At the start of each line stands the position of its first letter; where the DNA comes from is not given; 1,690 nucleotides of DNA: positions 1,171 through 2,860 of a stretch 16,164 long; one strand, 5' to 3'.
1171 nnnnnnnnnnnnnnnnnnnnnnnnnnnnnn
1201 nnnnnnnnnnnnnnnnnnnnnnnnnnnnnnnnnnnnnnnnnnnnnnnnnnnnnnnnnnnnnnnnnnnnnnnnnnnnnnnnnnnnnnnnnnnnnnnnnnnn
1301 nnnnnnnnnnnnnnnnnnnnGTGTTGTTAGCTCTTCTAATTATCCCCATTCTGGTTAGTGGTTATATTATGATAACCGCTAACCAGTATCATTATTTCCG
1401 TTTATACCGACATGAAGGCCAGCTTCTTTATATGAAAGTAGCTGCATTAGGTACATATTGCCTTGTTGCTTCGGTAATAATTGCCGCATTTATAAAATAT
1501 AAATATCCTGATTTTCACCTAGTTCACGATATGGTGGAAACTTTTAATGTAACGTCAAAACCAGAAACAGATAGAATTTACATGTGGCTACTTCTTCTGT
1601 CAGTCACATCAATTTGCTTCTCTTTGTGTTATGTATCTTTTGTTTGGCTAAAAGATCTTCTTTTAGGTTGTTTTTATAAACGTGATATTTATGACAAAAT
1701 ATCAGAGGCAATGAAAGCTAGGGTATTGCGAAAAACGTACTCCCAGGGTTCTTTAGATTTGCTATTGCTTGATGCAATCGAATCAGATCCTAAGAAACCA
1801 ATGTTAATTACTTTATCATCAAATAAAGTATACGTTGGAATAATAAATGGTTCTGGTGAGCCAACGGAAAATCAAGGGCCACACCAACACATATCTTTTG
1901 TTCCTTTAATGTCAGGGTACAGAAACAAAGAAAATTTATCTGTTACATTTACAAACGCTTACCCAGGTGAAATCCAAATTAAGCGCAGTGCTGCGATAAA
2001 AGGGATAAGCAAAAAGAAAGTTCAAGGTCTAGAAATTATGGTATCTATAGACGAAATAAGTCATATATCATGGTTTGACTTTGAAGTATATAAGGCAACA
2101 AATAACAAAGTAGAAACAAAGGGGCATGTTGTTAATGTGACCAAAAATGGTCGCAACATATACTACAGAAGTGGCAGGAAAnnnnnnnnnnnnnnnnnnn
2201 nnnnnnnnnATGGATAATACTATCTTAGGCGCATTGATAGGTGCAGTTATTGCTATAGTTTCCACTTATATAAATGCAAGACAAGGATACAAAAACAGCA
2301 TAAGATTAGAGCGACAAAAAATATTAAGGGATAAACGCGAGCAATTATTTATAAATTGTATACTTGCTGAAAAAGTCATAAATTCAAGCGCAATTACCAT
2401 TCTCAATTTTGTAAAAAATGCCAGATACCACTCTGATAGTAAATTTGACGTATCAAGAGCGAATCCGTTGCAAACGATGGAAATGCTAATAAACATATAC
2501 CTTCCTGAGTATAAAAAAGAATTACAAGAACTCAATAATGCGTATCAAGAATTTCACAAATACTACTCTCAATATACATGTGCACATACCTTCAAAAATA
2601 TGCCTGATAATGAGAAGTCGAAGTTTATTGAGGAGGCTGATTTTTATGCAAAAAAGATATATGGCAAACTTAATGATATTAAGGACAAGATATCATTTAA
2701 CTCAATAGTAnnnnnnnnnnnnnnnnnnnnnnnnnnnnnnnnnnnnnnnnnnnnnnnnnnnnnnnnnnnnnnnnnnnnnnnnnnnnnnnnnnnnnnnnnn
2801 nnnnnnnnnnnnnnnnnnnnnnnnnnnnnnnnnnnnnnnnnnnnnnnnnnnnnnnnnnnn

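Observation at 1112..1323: Small 69-aa gene with a near-consensus ribosome-binding site, joined to the AT-rich cassette by a 1-nt stop/start overlap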

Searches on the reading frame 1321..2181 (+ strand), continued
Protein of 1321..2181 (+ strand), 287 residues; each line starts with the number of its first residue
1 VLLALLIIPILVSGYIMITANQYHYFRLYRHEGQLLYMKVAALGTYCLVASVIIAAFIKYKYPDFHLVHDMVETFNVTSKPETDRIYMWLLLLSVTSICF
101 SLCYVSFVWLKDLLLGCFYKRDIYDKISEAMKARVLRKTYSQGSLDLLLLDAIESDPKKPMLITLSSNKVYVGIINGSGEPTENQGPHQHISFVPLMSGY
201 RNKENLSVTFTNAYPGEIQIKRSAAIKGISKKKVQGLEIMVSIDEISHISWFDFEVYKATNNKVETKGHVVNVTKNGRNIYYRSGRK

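Call 83: search_dna_similar(query=window:1324-2181:+, collection=phages, mode=protein, max_evalue=0.001, max_rows=40)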
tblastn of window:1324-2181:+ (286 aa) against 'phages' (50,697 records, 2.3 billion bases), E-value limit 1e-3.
Records with a match: 10; places in all: 10; records where one place covers at least 80% of the query: 8.
Best place of each record, by identity: <60% 10.
By first word of the organism name: Salmonella 4; Cronobacter 2; Klebsiella 2; Pseudomonas 2.
By host as written in the record: UV-induced Cronobacter sakazakii ES15 2; Klebsiella pneumoniae ST15-OXA48 2; Pseudomonas aeruginosa ST773 (NDM-1-producing) 2; Salmonella enterica subsp. salamae 241/01 II 2; Salmonella enterica subsp. salamae 200/01 II 2.
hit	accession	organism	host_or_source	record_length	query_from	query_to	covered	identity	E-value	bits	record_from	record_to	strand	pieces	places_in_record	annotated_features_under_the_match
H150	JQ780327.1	Cronobacter phage phiES15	UV-induced Cronobacter sakazakii ES15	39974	1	266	93%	35.9%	1e-46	172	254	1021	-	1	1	hypothetical protein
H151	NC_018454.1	Cronobacter phage phiES15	UV-induced Cronobacter sakazakii ES15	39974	1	266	93%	35.9%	1e-46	172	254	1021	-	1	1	hypothetical protein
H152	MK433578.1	Klebsiella phage ST15-OXA48phi14.1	Klebsiella pneumoniae ST15-OXA48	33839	1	257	90%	27.3%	3e-16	84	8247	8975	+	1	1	hypothetical protein (x2)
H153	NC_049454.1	Klebsiella phage ST15-OXA48phi14.1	Klebsiella pneumoniae ST15-OXA48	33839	1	257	90%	27.3%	3e-16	84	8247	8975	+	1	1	hypothetical protein (x2)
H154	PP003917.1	Pseudomonas phage vB_Pae_U5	Pseudomonas aeruginosa ST773 ...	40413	1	213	74%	32.5%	1e-25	112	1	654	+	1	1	hypothetical protein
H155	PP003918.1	Pseudomonas phage vB_Pae_U6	Pseudomonas aeruginosa ST773 ...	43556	1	213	74%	32.5%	1e-25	112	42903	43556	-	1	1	hypothetical protein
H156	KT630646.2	Salmonella phage SEN5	Salmonella enterica subsp. salamae ...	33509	1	264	92%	25.5%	5e-12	72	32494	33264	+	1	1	hypothetical protein (x2)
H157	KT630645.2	Salmonella phage SEN4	Salmonella enterica subsp. salamae ...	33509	1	264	92%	25.5%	5e-12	72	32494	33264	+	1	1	hypothetical protein (x2)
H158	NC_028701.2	Salmonella phage SEN5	Salmonella enterica subsp. salamae ...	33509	1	264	92%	25.5%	5e-12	72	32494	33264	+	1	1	hypothetical protein (x2)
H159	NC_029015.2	Salmonella phage SEN4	Salmonella enterica subsp. salamae ...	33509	1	264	92%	25.5%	5e-12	72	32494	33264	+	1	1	hypothetical protein (x2)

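Call 84: get_annotated_region(hit=H158, flank=2500)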
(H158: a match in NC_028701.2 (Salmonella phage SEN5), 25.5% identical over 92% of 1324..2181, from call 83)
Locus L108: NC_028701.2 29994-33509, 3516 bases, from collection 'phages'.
description: Salmonella phage SEN5, complete genome.
organism: Salmonella phage SEN5 (NCBI taxid 1647466)
taxonomy: Viruses; Duplodnaviria; Heunggongvirae; Uroviricota; Caudoviricetes; Peduoviridae; Senquatrovirus; Senquatrovirus SEN4
host: Salmonella enterica subsp. salamae 241/01 II; source: feces; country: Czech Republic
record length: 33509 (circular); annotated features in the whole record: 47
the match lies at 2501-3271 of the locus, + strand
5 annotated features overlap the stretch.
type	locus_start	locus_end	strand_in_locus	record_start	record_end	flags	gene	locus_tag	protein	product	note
CDS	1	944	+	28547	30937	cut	-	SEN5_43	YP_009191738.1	nicking at origin of replication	-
CDS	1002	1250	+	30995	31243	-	-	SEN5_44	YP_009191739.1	hypothetical protein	-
CDS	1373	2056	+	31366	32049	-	-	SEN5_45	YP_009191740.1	DNA methyltransferase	-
CDS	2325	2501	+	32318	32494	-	-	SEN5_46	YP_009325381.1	hypothetical protein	-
CDS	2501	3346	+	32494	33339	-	-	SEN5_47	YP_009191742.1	hypothetical protein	-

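Call 85: get_annotated_region(hit=H153, flank=2500)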
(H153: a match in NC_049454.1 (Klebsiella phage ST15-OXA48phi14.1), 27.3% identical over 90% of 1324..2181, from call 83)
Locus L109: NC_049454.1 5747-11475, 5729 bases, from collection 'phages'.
description: Klebsiella phage ST15-OXA48phi14.1, complete genome.
organism: Klebsiella phage ST15-OXA48phi14.1 (NCBI taxid 2510455)
taxonomy: Viruses; Duplodnaviria; Heunggongvirae; Uroviricota; Caudoviricetes; Peduoviridae; Gegavirus; Gegavirus ST15OXA48phi141
host: Klebsiella pneumoniae ST15-OXA48; source: -; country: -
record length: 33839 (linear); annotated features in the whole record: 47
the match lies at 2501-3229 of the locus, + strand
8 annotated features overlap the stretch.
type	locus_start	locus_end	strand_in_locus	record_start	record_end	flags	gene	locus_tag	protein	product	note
CDS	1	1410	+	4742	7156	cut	-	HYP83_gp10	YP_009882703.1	nicking at origin of replication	-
CDS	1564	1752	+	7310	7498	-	-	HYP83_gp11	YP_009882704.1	hypothetical protein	-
CDS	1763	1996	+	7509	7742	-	-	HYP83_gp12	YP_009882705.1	RecA filament binding protein DinI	DNA damage inducible (DinI)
CDS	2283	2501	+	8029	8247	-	-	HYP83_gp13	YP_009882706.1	hypothetical protein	-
CDS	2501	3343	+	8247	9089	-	-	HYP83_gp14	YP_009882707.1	hypothetical protein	-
CDS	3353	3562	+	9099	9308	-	-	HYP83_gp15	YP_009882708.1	hypothetical protein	-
CDS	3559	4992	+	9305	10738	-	-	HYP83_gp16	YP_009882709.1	TIR domain-containing protein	-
CDS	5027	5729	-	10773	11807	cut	-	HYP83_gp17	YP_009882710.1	portal protein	-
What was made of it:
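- The overlap includes P2-like phages SEN5 and ST15-OXA48phi14.1 (calls 84, 85). The pair sits in the gpA-gpQ hotspot of P2-like phages, once next to a TIR protein (calls 84, 85).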

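Call 86: get_annotated_region(hit=H151, flank=2500)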
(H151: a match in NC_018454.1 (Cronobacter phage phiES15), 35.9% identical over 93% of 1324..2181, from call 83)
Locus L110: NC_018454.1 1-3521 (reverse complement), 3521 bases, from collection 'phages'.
description: Cronobacter phage phiES15, complete genome.
organism: Cronobacter phage phiES15 (NCBI taxid 1168280)
taxonomy: Viruses; Duplodnaviria; Heunggongvirae; Uroviricota; Caudoviricetes
host: UV-induced Cronobacter sakazakii ES15; source: -; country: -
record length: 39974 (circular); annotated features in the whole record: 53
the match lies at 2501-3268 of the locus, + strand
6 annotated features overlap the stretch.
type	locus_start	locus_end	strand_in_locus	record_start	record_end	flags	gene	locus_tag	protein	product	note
CDS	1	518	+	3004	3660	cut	-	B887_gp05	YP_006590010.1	DNA methyltransferase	-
CDS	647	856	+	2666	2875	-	-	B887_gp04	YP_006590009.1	excisionase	-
CDS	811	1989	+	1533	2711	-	-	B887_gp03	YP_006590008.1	integrase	-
CDS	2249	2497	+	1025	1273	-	-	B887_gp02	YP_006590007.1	hypothetical protein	-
CDS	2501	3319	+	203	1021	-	-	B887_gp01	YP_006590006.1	hypothetical protein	-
misc_feature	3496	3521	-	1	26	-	-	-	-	-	attP site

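Call 98: fold_search(model_id=the predicted structure, library=pdb)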
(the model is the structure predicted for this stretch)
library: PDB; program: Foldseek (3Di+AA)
matches with E <= 10: 683; with E <= 0.001: 0
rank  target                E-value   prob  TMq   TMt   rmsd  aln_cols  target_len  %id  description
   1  6n7p_M                4.6e-03  1.00  0.24  0.56   9.2       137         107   10  S. cerevisiae spliceosomal E complex (UBC4) (released 2019-09-18)
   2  6n7x_M                6.7e-03  1.00  0.24  0.62   6.1       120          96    9  S. cerevisiae U1 snRNP (released 2019-07-24)
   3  3jb9_l                7.1e-03  1.00  0.23  0.63   5.3       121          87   11  Cryo-EM structure of the yeast spliceosome at 3.6 angstrom resolution (released 2015-09-23)
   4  3jcm_U                7.1e-03  1.00  0.23  0.64   6.2       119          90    9  Cryo-EM structure of the spliceosomal U4/U6.U5 tri-snRNP (released 2016-02-24)
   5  6ppq_D                9.3e-03  1.00  0.20  0.59   7.9       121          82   12  Structure of S. pombe Lsm1-7 with RNA, polyuridine with 3' adenosine (released 2020-06-17)
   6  3jcm_Q                9.9e-03  1.00  0.22  0.61   6.2       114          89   10  Cryo-EM structure of the spliceosomal U4/U6.U5 tri-snRNP (released 2016-02-24)
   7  6ppn_D                1.2e-02  1.00  0.21  0.58  11.0       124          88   11  Structure of S. pombe Lsm2-8 with unprocessed U6 snRNA (released 2020-06-17)
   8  6g90_i                1.2e-02  1.00  0.24  0.61   5.6       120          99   10  Prespliceosome structure provides insight into spliceosome assembly and regulation (map A2) (released 2018-08-22)
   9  5vsu_C                1.2e-02  1.00  0.21  0.61   6.0       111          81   11  Structure of yeast U6 snRNP with 2'-phosphate terminated U6 RNA (released 2018-05-09)
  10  3jb9_G                1.2e-02  1.00  0.23  0.61   6.4       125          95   10  Cryo-EM structure of the yeast spliceosome at 3.6 angstrom resolution (released 2015-09-23)
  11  4wzj_DDDD             1.2e-02  1.00  0.22  0.55   8.6       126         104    8  Spliceosomal U4 snRNP core domain (released 2015-01-14)
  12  7b9v_j                1.3e-02  1.00  0.24  0.61   6.3       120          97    9  Yeast C complex spliceosome at 2.8 Angstrom resolution with Prp18/Slu7 bound (released 2021-03-10)
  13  8ro2_d                1.4e-02  1.00  0.22  0.58   5.3       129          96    8  Integrative Structure of the human intron lariat Spliceosome (ILS'') (released 2024-09-18)
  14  9esh_G                1.4e-02  1.00  0.23  0.57   6.0       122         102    9  Structure of a B-state intermediate committed to discard (Bd-I state) (released 2024-12-25)
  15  5zwn_c                1.5e-02  1.00  0.24  0.61   5.5       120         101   10  Cryo-EM structure of the yeast pre-B complex at an average resolution of 3.3 angstrom (Part II: U1 snRNP region) (released 2018-08-29)
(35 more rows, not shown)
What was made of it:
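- On Sm/LSm-like fold (large partner, C-terminal domain): Foldseek probability 1.0, E about 5e-3 (call 98).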

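Call 104: search_protein_families(library=pfam, alignment_id=A8, max_evalue=0.00001)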
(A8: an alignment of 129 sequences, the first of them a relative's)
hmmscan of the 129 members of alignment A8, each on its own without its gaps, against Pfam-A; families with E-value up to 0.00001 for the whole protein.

A. member 1, L028:1178-1867:+ (230 aa): 1 family
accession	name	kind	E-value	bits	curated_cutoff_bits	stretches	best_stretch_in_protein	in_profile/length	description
PF01810.24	LysE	-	4.1e-24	85.6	25.6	1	17-217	2-192/193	LysE type translocator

B. families by the number of members that match (of 129 scanned): 97 families (the first 25 are shown)
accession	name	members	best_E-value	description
PF00155.27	Aminotran_1_2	8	2.8e-65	Aminotransferase class I and II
PF00589.27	Phage_integrase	5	3.9e-20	Phage integrase family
PF07690.21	MFS_1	4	5e-45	Major Facilitator Superfamily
PF05840.19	Phage_GPA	3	1.7e-113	Bacteriophage replication gene A protein (GPA)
PF00990.26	GGDEF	3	1.6e-49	Diguanylate cyclase, GGDEF domain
PF07732.21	Cu-oxidase_3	3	2.2e-31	Multicopper oxidase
PF05227.19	CHASE3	3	6.6e-26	CHASE3 domain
PF07731.20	Cu-oxidase_2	3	2.5e-23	Multicopper oxidase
PF12167.14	Arm-DNA-bind_2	3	5.7e-23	Arm DNA-binding domain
PF13356.12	Arm-DNA-bind_3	3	1.1e-21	Arm DNA-binding domain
PF00394.28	Cu-oxidase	3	3e-09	Multicopper oxidase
PF01590.32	GAF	3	7.9e-09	GAF domain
PF23343.2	REP_ORF2-G2P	3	6.6e-07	Replication-associated protein ORF2/G2P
PF13628.12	DUF4142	2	6e-43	Domain of unknown function (DUF4142)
PF12833.13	HTH_18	2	2e-26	Helix-turn-helix domain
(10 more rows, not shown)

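Call 105: search_protein_families(library=padloc, alignment_id=A8, max_evalue=0.00001)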
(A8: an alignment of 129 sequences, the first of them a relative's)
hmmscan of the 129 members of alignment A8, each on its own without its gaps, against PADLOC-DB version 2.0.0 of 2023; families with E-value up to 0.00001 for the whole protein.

A. member 1, L028:1178-1867:+ (230 aa): 0 families

B. families by the number of members that match (of 129 scanned): 52 families (the first 25 are shown)
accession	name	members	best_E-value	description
PDLC03014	subtilase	2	2.1e-15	-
PDLC00773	Cyclase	1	2.1e-107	oligonucleotide-cyclase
PDLC00822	Cyclase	1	5.3e-62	oligonucleotide-cyclase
PDLC00810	Cyclase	1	2.6e-41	oligonucleotide-cyclase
PDLC00823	Cyclase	1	1.3e-40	oligonucleotide-cyclase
PDLC04840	PDC-S04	1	2.4e-39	-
PDLC04836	PDC-S04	1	5.1e-39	-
PDLC04135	mad3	1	4.9e-36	mads_3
PDLC00809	Cyclase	1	1.5e-35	oligonucleotide-cyclase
PDLC00798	Cyclase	1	1.8e-35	oligonucleotide-cyclase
PDLC03963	SoFic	1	1.7e-32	-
PDLC00793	Cyclase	1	9.4e-28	oligonucleotide-cyclase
PDLC04837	PDC-S04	1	2.3e-27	-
PDLC03229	MTase_II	1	3.9e-25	Type II methyltransferase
PDLC00808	Cyclase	1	5e-25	oligonucleotide-cyclase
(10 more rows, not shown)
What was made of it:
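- About 8 of 129 nearest neighbours hit PADLOC, and many loci sit among housekeeping genes (calls 104, 105).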

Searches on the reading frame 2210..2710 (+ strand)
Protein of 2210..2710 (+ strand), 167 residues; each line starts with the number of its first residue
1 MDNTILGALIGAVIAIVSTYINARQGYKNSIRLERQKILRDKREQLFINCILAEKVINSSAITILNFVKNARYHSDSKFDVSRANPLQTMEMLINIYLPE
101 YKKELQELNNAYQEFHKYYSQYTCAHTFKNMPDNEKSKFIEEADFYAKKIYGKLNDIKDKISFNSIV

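Call 17: search_protein_families(library=pfam, proteins=[window:2210-2710:+], max_evalue=1)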
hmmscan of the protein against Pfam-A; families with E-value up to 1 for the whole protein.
window:2210-2710:+ (167 aa): 1 family
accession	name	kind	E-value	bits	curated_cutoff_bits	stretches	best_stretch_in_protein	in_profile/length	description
PF18373.7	Spectrin_2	-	0.083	13.5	26.4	1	89-117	17-45/78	Spectrin like domain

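Call 18: search_protein_families(library=phrogs, proteins=[window:2210-2710:+], max_evalue=1)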
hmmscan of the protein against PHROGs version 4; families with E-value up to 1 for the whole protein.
window:2210-2710:+ (167 aa): 5 families
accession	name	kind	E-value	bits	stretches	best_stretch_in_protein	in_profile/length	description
phrog_36918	-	unknown function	6e-111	368.9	1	1-167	1-167/167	-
phrog_1350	-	lysis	0.012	16.7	1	4-42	31-70/97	holin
phrog_36022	-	unknown function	0.051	14.4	1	5-38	22-55/170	-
phrog_19832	-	unknown function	0.095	13.8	1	4-122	19-127/205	-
phrog_6664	-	unknown function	0.9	11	0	1-37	2-38/97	-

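Call 19: search_protein_families(library=padloc, proteins=[window:2210-2710:+], max_evalue=1)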
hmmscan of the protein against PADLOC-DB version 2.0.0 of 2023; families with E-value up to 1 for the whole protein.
window:2210-2710:+ (167 aa): 1 family
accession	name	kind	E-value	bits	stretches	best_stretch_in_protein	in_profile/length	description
PDLC01194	Cas11d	-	0.019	13.4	1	95-161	121-186/202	CAS-I-D; effector_SS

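Call 20: search_protein_families(library=ncbifam, proteins=[window:2210-2710:+], max_evalue=1)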
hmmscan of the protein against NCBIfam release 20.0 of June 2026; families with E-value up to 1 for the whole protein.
window:2210-2710:+ (167 aa): 1 family
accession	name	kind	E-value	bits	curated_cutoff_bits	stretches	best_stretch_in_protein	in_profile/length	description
NF006139.0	PRK08289.1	equivalog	0.021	13.4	431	1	43-119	32-106/480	glyceraldehyde-3-phosphate dehydrogenase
